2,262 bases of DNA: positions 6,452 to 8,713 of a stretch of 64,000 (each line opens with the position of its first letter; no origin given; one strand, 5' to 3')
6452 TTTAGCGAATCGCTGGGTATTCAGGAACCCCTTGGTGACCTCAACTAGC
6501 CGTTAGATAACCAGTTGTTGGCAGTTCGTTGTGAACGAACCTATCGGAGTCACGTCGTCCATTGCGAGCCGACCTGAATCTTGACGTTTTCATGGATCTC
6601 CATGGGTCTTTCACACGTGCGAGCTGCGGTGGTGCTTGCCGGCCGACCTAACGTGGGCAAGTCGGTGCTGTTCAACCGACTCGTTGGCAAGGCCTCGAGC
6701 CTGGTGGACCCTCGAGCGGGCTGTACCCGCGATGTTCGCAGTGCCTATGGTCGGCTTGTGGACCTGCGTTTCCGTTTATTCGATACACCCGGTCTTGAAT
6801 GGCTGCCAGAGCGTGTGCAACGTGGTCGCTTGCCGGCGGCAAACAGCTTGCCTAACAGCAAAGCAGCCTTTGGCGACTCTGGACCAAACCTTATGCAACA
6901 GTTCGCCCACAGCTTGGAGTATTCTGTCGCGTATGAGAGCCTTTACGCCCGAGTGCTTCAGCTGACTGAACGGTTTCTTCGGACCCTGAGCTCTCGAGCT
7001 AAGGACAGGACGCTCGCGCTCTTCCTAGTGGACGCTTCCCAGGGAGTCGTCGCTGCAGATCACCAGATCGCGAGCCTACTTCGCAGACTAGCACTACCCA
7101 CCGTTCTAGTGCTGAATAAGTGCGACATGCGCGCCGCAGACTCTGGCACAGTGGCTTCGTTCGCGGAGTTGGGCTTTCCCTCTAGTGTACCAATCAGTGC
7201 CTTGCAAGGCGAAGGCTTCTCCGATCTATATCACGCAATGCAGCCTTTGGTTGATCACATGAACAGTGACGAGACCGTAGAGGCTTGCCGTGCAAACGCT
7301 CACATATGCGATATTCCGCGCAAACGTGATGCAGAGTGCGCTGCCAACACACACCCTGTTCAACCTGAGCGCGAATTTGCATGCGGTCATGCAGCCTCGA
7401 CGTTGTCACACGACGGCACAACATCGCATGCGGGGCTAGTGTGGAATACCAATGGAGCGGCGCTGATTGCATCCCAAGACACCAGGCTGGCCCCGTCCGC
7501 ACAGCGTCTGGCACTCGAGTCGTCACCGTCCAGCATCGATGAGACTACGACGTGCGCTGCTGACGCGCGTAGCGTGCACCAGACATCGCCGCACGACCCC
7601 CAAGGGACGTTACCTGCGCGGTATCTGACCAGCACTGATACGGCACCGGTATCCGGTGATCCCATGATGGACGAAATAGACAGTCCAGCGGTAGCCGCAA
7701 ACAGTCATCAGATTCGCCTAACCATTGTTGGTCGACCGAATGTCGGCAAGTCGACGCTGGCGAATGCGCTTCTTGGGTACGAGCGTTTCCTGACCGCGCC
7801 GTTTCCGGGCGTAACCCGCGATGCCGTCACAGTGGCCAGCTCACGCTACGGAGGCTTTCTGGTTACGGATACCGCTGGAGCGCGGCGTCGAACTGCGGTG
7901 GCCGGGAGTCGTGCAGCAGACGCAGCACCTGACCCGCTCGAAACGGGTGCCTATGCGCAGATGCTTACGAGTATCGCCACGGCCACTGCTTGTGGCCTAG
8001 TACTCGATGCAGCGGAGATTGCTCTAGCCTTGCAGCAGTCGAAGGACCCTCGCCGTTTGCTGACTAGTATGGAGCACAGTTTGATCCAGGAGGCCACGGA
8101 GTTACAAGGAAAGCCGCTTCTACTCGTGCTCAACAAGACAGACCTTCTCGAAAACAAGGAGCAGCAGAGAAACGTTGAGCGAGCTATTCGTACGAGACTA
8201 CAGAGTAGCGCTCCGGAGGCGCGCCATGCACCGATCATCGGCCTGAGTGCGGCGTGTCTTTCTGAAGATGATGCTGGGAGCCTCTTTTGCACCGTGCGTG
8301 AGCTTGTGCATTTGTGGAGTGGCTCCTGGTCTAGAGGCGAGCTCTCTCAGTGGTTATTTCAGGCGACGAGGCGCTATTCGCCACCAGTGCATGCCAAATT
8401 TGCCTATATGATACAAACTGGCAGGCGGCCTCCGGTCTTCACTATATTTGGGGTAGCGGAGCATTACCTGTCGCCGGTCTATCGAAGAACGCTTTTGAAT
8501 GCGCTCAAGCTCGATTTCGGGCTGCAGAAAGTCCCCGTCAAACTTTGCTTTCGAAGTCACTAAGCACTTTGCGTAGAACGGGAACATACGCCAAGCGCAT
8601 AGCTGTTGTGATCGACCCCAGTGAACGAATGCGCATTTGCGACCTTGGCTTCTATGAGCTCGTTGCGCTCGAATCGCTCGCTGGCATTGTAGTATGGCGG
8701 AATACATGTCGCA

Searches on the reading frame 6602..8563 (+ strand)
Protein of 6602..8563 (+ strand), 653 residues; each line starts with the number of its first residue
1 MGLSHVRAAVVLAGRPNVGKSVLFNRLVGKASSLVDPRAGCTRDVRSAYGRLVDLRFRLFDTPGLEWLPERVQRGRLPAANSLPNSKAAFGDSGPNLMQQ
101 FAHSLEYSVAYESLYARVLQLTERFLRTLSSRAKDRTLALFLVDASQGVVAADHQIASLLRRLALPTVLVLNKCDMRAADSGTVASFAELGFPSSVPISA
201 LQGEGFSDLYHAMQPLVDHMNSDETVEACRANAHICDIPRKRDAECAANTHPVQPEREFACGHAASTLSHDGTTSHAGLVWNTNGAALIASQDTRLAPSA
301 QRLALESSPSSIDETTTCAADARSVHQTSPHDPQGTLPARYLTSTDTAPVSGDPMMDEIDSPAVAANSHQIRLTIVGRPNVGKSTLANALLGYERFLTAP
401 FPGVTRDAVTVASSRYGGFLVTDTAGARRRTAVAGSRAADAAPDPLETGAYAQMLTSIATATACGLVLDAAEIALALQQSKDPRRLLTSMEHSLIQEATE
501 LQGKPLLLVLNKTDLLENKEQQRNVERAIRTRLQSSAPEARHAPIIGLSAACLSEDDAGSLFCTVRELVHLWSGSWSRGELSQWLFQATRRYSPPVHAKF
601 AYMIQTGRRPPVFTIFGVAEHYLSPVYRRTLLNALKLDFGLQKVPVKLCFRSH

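Call 41: search_protein_families(library=pfam, proteins=[window:6602-8563:+], max_evalue=0.1)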
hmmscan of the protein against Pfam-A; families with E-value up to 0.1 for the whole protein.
window:6602-8563:+ (653 aa): 26 families (the best 25 are shown)
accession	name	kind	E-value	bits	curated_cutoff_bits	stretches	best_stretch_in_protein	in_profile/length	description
PF01926.29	MMR_HSR1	-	3.5e-35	121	21.9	2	10-173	2-113/113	50S ribosome-binding GTPase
PF02421.24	FeoB_N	-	8.1e-17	61.6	27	2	9-65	2-57/156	Ferrous iron transport protein B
PF14714.11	KH_dom-like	-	1.4e-14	54.6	27.3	1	577-651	3-81/81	KH-domain-like of EngA bacterial GTPase enzymes, C-terminal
PF00009.33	GTP_EFTU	-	8.4e-12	45.5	26.5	1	125-214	82-183/188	Elongation factor Tu GTP binding domain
PF03193.22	RsgA_GTPase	-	6.3e-08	33.1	30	0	371-394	107-130/174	RsgA GTPase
PF00350.29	Dynamin_N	-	8.6e-06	26.3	27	1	374-414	2-41/168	Dynamin family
PF00071.28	Ras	-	0.00015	21.8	21.6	0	373-431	2-62/162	Ras family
PF04548.22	AIG1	-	0.0002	21.2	27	0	372-412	2-43/212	AIG1 family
PF13191.12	AAA_16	-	0.00025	22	32.6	1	373-523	27-151/167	AAA ATPase domain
PF16897.10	MMR_HSR1_Xtn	-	0.0014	19.1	35.2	0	165-212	56-99/106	C-terminal region of MMR_HSR1 domain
PF03029.23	ATP_bind_1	-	0.0014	18.9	27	0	125-189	114-181/240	Conserved hypothetical ATP binding protein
PF08477.19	Roc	-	0.0027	18.4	27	0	10-32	2-24/119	Ras of Complex, Roc, domain of DAPkinase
PF20720.3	nSTAND3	-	0.0028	17.8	27.2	0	373-391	20-38/155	Novel STAND NTPase 3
PF00025.27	Arf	-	0.0031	17.4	22.3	0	492-525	104-137/174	ADP-ribosylation factor family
PF03266.21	NTPase_1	-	0.0052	17.1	23.9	0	373-428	2-57/168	NTPase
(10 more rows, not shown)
